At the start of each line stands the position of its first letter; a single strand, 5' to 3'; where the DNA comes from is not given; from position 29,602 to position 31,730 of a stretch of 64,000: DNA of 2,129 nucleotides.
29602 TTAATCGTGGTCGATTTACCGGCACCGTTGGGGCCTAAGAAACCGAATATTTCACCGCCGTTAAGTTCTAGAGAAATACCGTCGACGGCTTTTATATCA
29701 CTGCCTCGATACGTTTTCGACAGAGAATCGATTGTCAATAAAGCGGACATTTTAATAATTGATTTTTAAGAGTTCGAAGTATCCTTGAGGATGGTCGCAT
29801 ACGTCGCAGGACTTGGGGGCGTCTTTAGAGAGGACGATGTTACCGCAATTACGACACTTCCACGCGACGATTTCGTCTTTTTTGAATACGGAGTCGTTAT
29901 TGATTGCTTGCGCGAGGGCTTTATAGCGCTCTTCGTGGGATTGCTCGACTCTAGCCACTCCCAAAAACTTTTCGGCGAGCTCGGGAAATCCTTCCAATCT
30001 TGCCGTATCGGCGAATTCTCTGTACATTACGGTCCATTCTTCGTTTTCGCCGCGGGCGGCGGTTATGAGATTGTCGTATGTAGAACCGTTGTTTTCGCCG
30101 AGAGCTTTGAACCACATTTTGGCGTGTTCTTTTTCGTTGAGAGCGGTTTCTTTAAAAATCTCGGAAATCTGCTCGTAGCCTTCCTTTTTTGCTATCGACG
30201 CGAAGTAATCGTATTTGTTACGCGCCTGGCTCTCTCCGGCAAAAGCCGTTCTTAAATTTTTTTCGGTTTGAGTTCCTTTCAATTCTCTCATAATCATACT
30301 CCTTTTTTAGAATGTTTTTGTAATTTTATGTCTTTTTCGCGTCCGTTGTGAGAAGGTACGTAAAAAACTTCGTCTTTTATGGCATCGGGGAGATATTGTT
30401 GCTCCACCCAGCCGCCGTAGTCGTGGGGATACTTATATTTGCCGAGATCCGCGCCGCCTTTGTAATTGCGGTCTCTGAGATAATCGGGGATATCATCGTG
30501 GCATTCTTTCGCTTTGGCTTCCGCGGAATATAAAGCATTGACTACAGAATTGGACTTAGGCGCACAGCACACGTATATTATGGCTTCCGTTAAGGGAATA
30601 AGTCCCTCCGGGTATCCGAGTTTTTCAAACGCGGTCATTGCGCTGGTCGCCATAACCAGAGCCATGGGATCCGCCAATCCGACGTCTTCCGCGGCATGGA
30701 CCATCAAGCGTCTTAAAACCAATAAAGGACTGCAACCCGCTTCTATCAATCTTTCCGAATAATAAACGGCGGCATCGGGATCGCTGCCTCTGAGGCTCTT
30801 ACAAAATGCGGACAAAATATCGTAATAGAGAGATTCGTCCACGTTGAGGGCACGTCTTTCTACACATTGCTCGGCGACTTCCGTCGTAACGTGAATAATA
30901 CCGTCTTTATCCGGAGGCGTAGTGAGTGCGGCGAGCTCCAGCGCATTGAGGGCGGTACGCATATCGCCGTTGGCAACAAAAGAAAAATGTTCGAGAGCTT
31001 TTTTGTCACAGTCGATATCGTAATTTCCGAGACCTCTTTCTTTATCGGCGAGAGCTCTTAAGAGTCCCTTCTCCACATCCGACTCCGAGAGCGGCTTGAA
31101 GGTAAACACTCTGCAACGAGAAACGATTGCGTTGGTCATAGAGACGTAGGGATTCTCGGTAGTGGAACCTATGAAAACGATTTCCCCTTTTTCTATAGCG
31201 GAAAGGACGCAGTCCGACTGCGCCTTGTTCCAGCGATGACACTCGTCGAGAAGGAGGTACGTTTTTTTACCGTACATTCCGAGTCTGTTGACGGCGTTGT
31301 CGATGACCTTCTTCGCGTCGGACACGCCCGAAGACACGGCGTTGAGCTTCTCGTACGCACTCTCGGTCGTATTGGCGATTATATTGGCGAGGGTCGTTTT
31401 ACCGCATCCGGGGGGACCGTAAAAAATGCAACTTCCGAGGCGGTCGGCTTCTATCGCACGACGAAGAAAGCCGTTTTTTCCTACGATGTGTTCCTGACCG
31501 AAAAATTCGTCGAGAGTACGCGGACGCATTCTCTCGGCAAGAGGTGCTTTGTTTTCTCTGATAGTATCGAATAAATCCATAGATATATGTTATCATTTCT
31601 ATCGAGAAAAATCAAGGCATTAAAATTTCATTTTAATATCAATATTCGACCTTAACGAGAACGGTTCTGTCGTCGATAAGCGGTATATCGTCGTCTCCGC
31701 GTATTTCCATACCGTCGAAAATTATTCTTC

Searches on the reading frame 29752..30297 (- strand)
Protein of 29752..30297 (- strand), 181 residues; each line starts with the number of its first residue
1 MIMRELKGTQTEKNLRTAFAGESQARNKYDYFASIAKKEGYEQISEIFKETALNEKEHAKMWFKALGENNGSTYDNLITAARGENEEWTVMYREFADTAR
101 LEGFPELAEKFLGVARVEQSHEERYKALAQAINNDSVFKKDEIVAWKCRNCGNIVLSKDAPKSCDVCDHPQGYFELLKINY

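Call 50: search_protein_families(library=pfam, proteins=[window:29752-30297:-], max_evalue=0.001)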
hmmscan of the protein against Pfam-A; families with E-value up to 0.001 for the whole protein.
window:29752-30297:- (181 aa): 4 families
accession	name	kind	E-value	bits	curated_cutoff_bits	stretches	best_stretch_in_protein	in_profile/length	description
PF02915.23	Rubrerythrin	-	4.2e-27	95.6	22.8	2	13-71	1-58/137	Rubrerythrin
PF21349.2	RUBY_RBDX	-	4.9e-09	35.9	26.5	1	146-175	1-30/30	Rubrerythrin, rubredoxin-like domain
PF00210.30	Ferritin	-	1e-06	29.2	24.5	1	13-131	2-138/142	Ferritin-like domain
PF23458.2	DUF7130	-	0.00012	22.3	35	1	127-171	35-80/89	Domain of unknown function (DUF7130)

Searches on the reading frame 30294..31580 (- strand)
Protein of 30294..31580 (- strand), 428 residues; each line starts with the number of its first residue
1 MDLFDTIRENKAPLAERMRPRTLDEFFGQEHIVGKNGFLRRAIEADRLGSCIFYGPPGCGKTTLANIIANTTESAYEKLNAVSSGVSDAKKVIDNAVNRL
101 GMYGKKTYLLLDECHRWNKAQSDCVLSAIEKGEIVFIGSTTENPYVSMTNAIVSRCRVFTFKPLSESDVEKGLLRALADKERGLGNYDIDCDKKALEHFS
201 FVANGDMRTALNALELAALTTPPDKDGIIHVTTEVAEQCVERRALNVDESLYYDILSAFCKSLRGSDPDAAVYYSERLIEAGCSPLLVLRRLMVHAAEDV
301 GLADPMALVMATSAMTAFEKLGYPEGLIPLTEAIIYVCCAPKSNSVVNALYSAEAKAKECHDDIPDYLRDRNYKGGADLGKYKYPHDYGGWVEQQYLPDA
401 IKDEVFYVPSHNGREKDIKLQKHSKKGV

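Call 50: search_protein_families(library=pfam, proteins=[window:30294-31580:-], max_evalue=0.001)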
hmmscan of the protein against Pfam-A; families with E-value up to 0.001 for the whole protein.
window:30294-31580:- (428 aa): 7 families
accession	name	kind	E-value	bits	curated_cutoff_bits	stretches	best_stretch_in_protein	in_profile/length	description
PF12002.13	MgsA_C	-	1.8e-56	191.1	27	1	265-421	1-162/167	MgsA AAA+ ATPase C terminal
PF16193.11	AAA_assoc_2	-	4.6e-20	72.1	34.3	1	186-264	2-81/81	AAA C-terminal domain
PF05496.18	RuvB_N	-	8.3e-13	48.8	27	1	18-134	1-113/159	Holliday junction DNA helicase RuvB P-loop domain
PF00004.35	AAA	-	1.1e-10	42.5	21.2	1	52-163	2-130/131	ATPase family associated with various cellular activities (AAA)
PF13173.12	AAA_14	-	9e-08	32.6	27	1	52-165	6-124/129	AAA domain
PF20720.3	nSTAND3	-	4e-05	23.8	27.2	1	48-96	17-64/155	Novel STAND NTPase 3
PF00910.28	RNA_helicase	-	0.00069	20.5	21.5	0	52-84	2-36/105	RNA helicase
